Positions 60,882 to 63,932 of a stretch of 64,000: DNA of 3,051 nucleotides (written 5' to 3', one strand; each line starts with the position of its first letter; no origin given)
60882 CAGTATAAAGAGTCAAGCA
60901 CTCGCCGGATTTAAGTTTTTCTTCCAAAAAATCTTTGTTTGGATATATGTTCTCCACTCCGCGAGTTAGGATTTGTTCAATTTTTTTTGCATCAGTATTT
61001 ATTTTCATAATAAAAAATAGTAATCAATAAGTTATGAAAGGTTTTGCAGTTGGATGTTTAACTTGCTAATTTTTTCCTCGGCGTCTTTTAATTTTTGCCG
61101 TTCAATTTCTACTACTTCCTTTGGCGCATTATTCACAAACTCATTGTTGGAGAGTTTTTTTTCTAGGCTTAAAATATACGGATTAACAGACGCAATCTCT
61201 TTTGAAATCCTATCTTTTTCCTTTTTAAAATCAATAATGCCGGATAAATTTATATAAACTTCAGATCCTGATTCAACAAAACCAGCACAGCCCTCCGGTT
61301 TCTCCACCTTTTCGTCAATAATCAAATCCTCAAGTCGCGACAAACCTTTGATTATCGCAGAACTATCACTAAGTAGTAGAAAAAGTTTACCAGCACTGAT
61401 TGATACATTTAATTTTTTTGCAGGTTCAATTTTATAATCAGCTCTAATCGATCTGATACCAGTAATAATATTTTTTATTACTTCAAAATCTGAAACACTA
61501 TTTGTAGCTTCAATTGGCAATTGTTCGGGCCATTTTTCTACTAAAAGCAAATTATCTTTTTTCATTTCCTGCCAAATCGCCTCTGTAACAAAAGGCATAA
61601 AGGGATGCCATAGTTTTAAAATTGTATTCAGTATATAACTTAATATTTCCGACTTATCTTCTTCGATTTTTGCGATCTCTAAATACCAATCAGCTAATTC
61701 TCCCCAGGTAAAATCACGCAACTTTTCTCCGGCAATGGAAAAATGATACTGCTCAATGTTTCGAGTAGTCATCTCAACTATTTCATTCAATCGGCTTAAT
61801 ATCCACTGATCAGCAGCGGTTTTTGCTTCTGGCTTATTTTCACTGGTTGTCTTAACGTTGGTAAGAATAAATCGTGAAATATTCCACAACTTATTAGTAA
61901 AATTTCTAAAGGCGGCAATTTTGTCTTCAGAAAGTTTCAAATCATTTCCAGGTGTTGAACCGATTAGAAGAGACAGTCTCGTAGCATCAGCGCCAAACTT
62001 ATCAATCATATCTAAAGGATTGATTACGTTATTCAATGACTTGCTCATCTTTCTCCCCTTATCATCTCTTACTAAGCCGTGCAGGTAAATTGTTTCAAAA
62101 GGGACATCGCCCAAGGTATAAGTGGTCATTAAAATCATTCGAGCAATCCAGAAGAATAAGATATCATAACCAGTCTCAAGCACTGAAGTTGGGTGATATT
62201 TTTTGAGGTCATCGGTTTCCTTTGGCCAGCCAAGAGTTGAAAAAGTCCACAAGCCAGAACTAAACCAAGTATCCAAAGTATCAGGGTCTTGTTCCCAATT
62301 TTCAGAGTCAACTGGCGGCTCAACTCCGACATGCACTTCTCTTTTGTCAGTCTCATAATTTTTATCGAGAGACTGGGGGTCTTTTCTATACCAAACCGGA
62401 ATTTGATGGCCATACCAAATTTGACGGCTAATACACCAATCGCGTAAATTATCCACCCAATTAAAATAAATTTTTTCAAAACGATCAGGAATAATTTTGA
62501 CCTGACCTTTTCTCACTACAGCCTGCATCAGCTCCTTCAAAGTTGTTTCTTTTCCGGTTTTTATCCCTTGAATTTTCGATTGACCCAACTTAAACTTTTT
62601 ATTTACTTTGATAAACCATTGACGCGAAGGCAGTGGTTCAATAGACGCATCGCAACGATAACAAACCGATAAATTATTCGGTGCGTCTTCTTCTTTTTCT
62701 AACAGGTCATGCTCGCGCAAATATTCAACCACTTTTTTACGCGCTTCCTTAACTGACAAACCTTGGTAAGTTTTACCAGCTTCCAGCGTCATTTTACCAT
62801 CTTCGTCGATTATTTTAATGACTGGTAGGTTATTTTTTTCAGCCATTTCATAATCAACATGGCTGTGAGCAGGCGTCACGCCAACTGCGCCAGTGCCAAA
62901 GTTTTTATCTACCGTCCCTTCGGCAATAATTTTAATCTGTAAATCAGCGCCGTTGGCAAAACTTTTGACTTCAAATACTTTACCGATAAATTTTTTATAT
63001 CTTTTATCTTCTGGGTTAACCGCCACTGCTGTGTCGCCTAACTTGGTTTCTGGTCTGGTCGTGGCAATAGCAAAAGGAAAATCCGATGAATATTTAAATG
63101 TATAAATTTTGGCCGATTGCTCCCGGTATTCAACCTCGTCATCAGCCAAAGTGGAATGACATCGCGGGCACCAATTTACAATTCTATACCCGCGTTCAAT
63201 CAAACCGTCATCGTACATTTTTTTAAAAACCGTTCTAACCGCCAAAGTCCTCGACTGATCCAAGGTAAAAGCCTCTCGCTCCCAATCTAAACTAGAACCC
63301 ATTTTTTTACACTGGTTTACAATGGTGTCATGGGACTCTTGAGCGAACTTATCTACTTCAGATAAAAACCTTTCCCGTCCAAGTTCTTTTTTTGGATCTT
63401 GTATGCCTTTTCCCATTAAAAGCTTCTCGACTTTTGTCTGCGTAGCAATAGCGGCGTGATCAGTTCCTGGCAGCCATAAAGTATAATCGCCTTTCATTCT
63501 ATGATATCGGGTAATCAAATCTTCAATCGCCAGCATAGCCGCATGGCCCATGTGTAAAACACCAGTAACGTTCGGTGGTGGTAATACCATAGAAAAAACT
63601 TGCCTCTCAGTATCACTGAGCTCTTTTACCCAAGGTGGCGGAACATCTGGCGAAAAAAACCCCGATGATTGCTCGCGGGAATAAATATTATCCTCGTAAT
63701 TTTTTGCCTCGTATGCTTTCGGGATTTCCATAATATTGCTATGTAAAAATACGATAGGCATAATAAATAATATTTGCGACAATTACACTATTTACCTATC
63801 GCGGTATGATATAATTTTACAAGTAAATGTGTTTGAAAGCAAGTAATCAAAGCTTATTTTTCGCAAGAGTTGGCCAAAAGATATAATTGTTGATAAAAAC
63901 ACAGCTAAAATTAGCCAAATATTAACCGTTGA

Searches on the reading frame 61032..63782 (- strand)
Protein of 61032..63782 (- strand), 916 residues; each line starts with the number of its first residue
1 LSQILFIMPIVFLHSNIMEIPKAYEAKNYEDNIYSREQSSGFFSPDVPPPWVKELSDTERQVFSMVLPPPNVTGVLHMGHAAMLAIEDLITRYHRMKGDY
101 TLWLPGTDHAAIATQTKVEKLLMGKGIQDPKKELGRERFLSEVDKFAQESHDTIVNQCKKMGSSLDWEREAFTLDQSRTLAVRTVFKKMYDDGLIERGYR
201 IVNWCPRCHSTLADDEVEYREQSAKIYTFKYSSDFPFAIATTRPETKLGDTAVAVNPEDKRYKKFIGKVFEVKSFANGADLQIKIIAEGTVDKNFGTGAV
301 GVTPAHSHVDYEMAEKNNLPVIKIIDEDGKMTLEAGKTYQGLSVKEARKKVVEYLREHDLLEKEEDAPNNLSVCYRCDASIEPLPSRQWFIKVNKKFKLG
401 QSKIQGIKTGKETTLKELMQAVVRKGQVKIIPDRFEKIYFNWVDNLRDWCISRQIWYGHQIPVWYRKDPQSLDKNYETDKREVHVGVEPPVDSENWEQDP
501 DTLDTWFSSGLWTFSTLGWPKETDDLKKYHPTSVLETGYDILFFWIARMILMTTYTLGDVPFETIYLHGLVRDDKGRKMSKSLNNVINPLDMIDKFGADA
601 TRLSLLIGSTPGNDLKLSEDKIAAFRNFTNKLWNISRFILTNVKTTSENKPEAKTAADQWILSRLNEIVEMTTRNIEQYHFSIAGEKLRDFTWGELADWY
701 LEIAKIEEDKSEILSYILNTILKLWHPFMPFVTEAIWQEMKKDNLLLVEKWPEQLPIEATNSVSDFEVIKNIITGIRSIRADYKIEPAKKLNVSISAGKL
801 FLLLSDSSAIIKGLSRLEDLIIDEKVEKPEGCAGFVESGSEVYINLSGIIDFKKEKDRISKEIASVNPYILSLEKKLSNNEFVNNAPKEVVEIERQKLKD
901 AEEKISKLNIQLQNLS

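Call 42: search_protein_families(library=pfam, proteins=[window:61032-63782:-], max_evalue=0.00001)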
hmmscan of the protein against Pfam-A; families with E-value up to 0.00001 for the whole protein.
window:61032-63782:- (916 aa): 5 families
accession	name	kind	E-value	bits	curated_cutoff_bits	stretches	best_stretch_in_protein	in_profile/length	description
PF00133.28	tRNA-synt_1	-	1.7e-124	416.2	22.7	1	57-618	19-414/414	tRNA synthetases class I (I, L, M and V)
PF08264.19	Anticodon_1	-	4.5e-36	124.4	25.1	1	658-794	1-147/148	Anticodon-binding domain of tRNA ligase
PF09334.17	tRNA-synt_1g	-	3.7e-19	69.2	20.1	1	71-218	9-136/391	tRNA synthetases class I (M)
PF10458.14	Val_tRNA-synt_C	-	1.4e-13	51.4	25.9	1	851-915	1-65/66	Valyl tRNA synthetase tRNA binding arm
PF13603.12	tRNA-synt_1_2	-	1.4e-07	31.7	25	0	286-333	101-149/185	Leucyl-tRNA synthetase, editing domain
